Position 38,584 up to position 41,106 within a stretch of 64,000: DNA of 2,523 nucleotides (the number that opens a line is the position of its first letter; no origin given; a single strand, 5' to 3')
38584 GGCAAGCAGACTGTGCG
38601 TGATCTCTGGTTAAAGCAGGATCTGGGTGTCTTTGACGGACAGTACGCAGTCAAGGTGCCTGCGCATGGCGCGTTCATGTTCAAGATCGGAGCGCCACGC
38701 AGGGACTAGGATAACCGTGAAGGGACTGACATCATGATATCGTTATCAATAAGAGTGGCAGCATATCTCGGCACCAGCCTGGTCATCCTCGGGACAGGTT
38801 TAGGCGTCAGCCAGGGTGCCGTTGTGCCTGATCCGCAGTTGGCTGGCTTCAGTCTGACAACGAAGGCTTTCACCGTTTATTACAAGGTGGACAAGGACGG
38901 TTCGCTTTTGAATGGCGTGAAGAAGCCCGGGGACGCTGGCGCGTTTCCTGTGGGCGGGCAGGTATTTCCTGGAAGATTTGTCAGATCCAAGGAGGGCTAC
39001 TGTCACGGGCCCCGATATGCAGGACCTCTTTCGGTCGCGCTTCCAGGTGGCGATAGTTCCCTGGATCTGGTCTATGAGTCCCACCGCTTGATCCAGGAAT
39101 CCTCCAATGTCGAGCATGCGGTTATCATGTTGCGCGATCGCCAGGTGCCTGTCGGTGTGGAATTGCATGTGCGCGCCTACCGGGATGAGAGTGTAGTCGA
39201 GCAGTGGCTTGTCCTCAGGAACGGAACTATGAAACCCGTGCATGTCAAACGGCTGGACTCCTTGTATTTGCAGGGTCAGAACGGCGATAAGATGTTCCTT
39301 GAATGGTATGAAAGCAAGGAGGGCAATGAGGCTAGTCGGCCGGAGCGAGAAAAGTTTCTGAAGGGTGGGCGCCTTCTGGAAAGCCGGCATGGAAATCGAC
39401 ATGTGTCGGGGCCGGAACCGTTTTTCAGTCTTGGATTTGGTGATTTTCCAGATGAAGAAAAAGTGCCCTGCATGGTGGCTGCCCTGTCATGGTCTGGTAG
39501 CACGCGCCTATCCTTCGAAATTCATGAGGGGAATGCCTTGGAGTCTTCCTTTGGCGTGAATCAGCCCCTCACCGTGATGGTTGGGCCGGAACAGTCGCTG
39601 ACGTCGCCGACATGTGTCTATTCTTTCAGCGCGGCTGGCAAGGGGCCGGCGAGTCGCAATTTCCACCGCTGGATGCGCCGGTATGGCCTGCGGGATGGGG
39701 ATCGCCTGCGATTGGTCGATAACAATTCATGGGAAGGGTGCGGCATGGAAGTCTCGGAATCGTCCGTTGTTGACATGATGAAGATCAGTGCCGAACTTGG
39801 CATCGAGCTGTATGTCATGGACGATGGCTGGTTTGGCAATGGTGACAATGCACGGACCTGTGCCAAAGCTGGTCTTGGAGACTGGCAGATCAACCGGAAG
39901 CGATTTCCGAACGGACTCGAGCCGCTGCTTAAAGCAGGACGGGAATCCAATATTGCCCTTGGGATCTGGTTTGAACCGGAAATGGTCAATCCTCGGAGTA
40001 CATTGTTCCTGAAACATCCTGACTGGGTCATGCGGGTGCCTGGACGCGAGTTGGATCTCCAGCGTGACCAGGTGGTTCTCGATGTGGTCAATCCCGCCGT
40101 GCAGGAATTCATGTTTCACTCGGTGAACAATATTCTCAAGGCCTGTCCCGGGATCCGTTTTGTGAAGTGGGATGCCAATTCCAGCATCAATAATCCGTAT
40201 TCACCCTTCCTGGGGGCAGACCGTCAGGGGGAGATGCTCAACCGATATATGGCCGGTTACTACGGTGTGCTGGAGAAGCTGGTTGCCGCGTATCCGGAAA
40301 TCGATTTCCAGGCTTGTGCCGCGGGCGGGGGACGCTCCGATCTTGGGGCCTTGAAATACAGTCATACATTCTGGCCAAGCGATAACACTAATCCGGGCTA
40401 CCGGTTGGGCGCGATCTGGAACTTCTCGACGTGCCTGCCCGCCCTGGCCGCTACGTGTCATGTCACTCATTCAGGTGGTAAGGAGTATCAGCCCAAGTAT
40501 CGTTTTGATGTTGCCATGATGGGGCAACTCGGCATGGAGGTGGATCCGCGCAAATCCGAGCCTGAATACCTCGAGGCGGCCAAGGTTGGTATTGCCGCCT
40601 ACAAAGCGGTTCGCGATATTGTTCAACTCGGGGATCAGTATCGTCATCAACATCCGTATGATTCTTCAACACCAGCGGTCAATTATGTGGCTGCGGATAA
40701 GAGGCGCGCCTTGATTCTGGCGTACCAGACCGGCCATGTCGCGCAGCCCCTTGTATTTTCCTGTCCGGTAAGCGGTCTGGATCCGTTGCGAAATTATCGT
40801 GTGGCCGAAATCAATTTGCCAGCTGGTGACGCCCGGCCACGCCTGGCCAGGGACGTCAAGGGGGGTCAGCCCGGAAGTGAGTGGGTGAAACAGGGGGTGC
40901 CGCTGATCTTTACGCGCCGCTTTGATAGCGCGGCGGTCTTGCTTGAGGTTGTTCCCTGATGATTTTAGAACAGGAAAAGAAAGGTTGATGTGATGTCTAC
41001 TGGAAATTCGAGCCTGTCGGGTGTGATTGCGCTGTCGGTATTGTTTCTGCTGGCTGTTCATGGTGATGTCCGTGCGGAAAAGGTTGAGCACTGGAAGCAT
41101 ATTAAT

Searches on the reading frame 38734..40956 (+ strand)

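Call 48: search_protein_families(library=pfam, proteins=[window:38734-40956:+], max_evalue=0.00001)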
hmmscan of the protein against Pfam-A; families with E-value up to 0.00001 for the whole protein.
window:38734-40956:+ (741 aa): 3 families
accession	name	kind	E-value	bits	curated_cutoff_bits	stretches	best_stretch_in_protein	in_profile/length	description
PF02065.24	Melibiase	-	6.6e-87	292.2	27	1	289-633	2-347/347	Melibiase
PF16875.11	Glyco_hydro_36N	-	5e-17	62.6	27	1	99-276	60-244/253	Glycosyl hydrolase family 36 N-terminal domain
PF16874.11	Glyco_hydro_36C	-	1.5e-07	32.2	27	1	647-737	2-77/77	Glycosyl hydrolase family 36 C-terminal domain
